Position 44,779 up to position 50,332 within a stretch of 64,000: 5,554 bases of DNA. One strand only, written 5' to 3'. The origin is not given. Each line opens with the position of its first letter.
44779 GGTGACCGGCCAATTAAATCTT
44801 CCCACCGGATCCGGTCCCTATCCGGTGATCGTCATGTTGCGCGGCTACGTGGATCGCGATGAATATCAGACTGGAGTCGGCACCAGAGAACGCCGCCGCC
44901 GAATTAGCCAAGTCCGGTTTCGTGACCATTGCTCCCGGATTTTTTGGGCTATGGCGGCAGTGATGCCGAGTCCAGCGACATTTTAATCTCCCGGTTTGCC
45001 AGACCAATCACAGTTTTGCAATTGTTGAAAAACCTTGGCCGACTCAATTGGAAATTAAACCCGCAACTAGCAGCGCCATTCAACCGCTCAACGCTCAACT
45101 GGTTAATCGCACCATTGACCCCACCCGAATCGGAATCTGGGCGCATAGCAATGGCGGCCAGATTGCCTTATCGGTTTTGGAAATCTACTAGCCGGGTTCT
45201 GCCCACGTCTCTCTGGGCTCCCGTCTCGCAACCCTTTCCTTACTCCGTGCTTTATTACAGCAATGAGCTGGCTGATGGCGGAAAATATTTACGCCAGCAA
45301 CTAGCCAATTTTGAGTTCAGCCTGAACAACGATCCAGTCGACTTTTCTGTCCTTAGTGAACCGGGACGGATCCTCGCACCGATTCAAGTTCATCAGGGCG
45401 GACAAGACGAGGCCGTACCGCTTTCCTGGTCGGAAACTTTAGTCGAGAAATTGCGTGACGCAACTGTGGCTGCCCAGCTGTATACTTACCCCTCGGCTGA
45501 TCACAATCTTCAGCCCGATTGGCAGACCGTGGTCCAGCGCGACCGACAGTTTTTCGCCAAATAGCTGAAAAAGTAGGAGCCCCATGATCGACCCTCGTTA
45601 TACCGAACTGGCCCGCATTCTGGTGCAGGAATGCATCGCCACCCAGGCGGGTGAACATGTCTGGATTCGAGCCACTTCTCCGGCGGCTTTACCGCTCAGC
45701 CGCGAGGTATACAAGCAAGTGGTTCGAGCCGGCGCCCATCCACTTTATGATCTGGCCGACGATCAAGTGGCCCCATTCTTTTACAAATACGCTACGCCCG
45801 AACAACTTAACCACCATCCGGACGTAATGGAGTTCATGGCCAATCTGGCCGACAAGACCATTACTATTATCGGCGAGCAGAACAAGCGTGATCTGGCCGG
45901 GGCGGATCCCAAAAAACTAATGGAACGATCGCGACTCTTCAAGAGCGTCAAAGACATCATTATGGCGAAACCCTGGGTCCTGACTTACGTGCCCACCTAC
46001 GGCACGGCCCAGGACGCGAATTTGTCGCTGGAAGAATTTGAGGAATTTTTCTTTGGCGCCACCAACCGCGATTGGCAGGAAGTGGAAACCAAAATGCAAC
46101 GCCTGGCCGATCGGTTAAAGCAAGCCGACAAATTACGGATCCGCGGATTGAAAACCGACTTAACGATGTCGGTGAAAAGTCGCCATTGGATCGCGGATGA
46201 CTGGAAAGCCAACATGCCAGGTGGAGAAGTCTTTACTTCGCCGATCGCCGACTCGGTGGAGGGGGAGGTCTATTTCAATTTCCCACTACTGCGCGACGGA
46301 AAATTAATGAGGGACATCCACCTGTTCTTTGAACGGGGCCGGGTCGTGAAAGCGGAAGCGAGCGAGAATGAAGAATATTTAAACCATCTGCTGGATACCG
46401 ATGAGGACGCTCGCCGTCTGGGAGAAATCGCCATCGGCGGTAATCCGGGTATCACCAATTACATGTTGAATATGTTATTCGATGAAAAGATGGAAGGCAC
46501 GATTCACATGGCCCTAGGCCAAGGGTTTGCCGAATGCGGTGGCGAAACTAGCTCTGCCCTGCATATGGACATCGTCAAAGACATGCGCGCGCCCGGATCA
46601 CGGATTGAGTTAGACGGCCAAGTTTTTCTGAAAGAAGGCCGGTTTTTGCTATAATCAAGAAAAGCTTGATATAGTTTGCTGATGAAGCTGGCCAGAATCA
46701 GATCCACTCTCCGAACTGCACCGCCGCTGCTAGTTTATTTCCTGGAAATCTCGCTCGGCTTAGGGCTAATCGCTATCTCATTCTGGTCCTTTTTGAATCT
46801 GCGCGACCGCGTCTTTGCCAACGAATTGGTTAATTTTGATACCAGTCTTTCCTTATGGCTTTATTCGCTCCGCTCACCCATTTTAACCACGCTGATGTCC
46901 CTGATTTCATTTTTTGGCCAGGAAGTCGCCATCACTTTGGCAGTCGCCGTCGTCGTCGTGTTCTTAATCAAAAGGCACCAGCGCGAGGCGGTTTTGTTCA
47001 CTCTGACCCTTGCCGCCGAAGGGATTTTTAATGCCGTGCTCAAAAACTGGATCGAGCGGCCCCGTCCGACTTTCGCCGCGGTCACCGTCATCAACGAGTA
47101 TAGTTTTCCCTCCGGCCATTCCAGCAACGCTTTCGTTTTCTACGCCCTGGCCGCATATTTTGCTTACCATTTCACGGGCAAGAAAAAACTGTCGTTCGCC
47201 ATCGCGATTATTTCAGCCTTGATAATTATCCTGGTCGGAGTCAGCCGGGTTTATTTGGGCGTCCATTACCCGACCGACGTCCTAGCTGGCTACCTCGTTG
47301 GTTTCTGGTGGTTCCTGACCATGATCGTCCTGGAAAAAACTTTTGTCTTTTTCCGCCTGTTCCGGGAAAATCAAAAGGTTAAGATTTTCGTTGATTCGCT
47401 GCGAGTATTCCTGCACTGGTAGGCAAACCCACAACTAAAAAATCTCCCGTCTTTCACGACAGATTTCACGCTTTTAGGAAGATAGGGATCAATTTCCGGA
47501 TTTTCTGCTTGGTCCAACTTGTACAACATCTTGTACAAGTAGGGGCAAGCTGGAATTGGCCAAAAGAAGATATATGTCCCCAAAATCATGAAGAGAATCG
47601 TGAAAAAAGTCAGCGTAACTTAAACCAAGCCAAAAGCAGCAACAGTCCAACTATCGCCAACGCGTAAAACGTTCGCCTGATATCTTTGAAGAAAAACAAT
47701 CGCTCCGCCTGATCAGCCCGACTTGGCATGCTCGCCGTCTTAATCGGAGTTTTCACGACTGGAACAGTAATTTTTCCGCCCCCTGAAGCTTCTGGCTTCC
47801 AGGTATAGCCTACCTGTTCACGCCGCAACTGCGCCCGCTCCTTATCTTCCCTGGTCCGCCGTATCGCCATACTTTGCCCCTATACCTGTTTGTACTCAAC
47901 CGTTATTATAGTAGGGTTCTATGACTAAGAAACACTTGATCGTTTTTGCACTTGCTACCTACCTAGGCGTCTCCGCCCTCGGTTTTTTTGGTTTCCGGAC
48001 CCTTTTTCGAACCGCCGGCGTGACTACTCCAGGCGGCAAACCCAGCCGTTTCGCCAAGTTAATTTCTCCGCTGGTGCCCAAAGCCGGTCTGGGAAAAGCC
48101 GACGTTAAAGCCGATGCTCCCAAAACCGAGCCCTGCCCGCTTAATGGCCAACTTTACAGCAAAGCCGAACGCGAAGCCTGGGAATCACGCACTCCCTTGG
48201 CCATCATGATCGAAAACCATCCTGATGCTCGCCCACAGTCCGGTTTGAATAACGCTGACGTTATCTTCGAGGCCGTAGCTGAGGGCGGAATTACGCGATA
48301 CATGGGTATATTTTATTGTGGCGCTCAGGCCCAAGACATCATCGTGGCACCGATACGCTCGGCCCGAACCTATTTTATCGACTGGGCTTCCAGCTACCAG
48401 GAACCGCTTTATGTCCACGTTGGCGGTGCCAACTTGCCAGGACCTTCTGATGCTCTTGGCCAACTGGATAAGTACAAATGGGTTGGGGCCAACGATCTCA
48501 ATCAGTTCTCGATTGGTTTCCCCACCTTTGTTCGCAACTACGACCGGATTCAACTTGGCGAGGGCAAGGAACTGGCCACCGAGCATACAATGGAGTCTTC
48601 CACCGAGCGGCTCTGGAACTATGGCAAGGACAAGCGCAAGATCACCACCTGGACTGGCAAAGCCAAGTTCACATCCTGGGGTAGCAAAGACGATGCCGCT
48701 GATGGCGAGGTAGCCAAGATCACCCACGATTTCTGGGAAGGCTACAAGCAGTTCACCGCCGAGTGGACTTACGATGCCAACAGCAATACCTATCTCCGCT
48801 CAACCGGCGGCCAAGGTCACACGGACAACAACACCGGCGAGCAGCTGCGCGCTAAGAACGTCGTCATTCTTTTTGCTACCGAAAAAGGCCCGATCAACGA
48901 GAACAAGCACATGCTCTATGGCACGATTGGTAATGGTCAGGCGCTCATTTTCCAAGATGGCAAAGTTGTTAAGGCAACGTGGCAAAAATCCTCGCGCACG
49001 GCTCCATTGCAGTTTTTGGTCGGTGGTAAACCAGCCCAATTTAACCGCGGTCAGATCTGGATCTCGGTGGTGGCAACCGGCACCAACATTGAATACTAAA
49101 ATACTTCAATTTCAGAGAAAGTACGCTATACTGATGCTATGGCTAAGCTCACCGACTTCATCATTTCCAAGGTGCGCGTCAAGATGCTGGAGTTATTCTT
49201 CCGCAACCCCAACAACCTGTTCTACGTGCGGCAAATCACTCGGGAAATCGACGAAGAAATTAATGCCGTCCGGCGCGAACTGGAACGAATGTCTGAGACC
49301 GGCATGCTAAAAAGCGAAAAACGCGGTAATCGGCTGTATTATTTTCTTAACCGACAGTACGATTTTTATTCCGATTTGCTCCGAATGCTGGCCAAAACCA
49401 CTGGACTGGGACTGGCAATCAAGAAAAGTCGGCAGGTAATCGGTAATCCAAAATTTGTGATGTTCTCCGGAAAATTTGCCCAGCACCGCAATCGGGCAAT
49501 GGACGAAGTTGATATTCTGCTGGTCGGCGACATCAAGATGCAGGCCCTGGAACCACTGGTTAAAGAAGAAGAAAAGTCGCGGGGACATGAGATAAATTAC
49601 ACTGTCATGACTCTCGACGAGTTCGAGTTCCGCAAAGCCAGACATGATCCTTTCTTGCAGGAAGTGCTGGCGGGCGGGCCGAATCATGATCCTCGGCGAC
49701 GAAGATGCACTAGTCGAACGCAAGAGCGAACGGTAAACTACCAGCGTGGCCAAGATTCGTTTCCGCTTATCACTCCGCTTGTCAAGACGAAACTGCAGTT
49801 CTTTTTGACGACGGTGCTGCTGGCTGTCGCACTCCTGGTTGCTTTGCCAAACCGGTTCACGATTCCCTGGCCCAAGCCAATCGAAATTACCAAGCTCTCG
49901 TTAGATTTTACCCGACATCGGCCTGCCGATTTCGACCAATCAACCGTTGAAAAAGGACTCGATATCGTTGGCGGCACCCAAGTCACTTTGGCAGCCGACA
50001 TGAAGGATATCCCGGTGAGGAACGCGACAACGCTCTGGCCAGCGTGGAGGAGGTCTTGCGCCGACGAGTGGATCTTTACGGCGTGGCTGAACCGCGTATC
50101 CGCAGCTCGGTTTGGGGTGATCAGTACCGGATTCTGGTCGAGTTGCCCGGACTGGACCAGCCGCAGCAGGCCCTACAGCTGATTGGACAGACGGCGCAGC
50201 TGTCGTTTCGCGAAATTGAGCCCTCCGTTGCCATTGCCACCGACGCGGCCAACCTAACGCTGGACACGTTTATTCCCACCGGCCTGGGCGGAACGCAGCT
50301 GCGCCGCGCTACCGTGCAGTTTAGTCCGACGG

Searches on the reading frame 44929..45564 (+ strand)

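Call 47: search_protein_families(library=pfam, proteins=[window:44929-45564:+], max_evalue=0.01)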
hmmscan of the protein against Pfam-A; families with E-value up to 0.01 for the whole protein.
window:44929-45564:+ (211 aa): 2 families
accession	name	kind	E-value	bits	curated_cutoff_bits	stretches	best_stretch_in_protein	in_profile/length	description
PF01738.24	DLH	-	7.5e-06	26.1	21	1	144-193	138-187/217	Dienelactone hydrolase family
PF00326.27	Peptidase_S9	-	0.0027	17.6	22.6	1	150-197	145-192/213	Prolyl oligopeptidase family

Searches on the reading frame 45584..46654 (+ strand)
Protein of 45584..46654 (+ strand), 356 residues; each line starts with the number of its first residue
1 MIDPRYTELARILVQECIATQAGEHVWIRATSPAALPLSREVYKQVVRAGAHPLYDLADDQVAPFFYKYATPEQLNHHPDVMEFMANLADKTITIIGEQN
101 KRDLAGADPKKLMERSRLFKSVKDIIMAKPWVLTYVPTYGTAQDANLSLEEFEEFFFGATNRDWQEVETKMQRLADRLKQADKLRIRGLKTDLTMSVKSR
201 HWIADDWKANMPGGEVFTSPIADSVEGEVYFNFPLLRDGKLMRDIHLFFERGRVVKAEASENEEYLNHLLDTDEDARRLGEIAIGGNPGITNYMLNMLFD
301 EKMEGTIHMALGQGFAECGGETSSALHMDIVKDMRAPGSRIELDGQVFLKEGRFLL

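Call 76: search_protein_families(library=pfam, proteins=[window:45584-46654:+], max_evalue=0.01)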
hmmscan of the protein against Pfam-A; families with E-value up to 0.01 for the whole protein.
window:45584-46654:+ (356 aa): 1 family
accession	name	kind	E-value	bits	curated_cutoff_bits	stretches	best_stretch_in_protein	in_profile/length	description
PF02073.20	Peptidase_M29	-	4.3e-68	230.4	27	1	5-335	4-385/406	Thermophilic metalloprotease (M29)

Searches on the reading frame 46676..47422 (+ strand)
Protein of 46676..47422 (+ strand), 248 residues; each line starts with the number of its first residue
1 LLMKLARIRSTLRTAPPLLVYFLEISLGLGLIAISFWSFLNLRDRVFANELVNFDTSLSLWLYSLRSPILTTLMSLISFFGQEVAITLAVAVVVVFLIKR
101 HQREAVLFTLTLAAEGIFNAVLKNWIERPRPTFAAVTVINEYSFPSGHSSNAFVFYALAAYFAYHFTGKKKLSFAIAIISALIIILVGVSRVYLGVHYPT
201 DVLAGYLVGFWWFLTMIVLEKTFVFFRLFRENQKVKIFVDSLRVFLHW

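Call 47: search_protein_families(library=pfam, proteins=[window:46676-47422:+], max_evalue=0.01)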
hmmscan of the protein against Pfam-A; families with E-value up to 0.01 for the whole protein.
window:46676-47422:+ (248 aa): 2 families
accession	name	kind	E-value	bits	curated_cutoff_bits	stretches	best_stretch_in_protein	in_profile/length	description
PF01569.27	PAP2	-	1.4e-22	80.3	27.2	1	106-219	3-124/130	PAP2 superfamily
PF14378.12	PAP2_3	-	8.1e-05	22.9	27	1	142-210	125-185/190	PAP2 superfamily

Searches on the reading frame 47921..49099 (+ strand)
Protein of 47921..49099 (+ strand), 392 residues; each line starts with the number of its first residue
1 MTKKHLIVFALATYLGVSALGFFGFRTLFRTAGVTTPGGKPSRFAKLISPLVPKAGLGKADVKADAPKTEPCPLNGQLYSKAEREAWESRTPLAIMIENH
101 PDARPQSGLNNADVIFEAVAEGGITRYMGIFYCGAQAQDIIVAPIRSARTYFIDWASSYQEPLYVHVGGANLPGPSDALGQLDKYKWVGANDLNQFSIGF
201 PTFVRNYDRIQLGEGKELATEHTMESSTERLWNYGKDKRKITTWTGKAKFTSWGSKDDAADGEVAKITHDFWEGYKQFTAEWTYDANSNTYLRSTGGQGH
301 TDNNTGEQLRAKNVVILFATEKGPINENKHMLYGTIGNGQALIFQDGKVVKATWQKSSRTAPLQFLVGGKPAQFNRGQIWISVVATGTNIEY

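Call 76: search_protein_families(library=pfam, proteins=[window:47921-49099:+], max_evalue=0.01)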
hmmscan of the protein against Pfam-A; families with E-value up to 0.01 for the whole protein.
window:47921-49099:+ (392 aa): 2 families
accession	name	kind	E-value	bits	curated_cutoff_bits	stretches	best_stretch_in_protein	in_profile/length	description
PF11258.13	DUF3048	-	4.3e-31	108.5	25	1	86-233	10-140/148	Protein of unknown function (DUF3048) N-terminal domain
PF17479.7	DUF3048_C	-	1.2e-26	93.8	25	1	279-381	9-114/114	Protein of unknown function (DUF3048) C-terminal domain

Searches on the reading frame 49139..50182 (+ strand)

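Call 37: search_protein_families(library=pfam, proteins=[window:49139-50182:+], max_evalue=0.01)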
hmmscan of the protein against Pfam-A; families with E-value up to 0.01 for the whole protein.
window:49139-50182:+ (347 aa): 2 families
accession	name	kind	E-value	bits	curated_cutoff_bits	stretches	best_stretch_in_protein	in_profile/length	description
PF07848.18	PaaX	-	0.0008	20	24.8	1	33-70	29-66/70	PaaX-like protein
PF24033.1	DUF7342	-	0.0074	16.7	31.6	0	31-87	21-77/150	Family of unknown function (DUF7342)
